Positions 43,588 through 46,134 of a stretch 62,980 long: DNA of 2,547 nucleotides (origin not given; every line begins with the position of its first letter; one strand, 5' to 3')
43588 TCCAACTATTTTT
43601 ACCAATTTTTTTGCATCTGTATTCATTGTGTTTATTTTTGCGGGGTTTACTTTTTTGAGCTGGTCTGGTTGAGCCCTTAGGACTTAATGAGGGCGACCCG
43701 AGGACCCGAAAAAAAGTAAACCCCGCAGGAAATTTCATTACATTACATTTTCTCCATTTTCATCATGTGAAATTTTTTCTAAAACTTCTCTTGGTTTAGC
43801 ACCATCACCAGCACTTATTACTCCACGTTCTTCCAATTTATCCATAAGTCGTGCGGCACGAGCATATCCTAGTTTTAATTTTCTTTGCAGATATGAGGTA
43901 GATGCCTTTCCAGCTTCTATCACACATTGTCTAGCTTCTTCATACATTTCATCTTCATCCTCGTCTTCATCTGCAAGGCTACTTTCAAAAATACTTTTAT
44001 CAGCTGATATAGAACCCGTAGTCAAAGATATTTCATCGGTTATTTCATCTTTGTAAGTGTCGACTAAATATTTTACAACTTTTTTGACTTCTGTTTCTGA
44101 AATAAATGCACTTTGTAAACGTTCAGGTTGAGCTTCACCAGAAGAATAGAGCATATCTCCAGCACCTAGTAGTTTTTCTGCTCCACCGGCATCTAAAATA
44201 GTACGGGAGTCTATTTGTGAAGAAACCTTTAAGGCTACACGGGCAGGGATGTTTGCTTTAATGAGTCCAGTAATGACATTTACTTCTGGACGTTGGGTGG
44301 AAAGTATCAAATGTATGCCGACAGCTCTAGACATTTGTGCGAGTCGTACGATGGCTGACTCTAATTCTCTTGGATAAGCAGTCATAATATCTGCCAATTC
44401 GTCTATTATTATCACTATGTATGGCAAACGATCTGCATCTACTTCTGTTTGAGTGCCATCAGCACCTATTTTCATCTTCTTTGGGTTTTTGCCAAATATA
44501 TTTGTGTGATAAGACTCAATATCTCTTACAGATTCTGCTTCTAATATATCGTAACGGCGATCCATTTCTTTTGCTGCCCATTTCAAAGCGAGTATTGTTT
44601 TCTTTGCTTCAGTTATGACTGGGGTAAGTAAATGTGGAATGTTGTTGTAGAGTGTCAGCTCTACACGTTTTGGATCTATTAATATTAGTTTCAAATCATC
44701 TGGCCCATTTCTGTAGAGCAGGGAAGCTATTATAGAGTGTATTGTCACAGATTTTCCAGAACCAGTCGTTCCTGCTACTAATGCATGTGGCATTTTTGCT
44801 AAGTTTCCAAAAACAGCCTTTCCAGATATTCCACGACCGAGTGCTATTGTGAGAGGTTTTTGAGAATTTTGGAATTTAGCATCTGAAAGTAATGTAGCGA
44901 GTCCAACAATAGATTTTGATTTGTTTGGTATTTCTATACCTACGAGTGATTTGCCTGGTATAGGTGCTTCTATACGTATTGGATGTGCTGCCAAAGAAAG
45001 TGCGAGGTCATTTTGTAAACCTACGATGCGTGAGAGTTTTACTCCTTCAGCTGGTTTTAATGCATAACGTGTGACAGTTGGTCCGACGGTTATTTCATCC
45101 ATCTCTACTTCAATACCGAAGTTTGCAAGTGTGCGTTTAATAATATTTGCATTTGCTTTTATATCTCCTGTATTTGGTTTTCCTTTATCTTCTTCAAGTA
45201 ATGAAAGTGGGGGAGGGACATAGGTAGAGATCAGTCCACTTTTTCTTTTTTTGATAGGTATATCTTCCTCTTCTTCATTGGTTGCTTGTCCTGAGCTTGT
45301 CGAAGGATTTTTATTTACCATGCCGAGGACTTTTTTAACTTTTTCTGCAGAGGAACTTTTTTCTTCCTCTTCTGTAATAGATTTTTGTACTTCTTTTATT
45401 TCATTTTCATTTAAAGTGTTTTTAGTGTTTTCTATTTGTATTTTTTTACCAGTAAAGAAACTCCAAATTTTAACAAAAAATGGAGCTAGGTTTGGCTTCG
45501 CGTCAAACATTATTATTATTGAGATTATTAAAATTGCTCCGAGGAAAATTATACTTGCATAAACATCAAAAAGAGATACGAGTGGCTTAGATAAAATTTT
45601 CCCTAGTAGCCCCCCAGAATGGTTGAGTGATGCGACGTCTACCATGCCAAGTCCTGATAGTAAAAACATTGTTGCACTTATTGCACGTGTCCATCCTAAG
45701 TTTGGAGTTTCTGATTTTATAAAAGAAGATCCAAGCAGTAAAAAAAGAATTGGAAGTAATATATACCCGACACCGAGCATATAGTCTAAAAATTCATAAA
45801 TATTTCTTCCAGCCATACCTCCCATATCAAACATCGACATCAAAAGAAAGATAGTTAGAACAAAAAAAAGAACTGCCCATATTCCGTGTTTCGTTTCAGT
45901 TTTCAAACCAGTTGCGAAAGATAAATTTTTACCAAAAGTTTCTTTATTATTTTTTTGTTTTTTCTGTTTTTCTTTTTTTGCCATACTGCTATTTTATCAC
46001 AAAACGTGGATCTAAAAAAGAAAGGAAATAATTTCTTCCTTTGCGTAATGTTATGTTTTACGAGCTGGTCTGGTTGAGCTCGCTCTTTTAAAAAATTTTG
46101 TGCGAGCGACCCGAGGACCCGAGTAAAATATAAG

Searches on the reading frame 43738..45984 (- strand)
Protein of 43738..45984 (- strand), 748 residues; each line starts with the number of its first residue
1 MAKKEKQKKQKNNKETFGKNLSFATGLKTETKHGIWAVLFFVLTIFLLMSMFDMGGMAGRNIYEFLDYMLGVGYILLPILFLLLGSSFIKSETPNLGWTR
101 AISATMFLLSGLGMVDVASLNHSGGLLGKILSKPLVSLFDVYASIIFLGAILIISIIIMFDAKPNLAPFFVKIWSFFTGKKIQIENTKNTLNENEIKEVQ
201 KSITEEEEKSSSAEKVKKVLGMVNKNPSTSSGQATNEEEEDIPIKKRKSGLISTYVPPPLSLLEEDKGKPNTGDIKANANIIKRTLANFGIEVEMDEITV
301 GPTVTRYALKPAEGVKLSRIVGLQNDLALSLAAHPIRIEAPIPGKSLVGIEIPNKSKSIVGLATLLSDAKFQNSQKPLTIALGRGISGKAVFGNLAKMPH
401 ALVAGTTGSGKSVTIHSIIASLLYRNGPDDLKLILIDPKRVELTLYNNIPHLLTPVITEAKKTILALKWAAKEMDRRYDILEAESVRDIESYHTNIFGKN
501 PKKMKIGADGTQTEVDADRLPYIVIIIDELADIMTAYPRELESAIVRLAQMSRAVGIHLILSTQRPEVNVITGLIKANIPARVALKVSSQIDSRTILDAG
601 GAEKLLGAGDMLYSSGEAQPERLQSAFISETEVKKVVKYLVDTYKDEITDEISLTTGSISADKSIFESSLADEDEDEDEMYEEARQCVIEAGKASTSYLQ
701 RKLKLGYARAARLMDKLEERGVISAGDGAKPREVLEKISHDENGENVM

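Call 12: search_protein_families(library=pfam, proteins=[window:43738-45984:-], max_evalue=0.01)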
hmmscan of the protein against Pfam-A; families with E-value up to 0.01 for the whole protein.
window:43738-45984:- (748 aa): 7 families
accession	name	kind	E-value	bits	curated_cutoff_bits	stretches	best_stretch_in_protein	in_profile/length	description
PF01580.24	FtsK_SpoIIIE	-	3.6e-59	200.3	24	1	363-567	3-220/221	FtsK/SpoIIIE family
PF17854.6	FtsK_alpha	-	2.3e-30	105.2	22.9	1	258-354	2-101/101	FtsK alpha domain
PF09397.16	FtsK_gamma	-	2.3e-27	94.9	30.6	1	675-735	1-61/63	Ftsk gamma domain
PF13491.11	FtsK_4TM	-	6.1e-07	29.7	23.1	1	53-161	45-160/171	4TM region of DNA translocase FtsK/SpoIIIE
PF01935.23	DUF87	-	0.00027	21.5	23.2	1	399-438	24-60/220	Helicase HerA, central domain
PF12846.13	AAA_10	-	0.00032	20.3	27.5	1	389-451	12-70/362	AAA-like domain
PF13245.12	AAA_19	-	0.0039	17.8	25.1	0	395-546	8-115/134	AAA domain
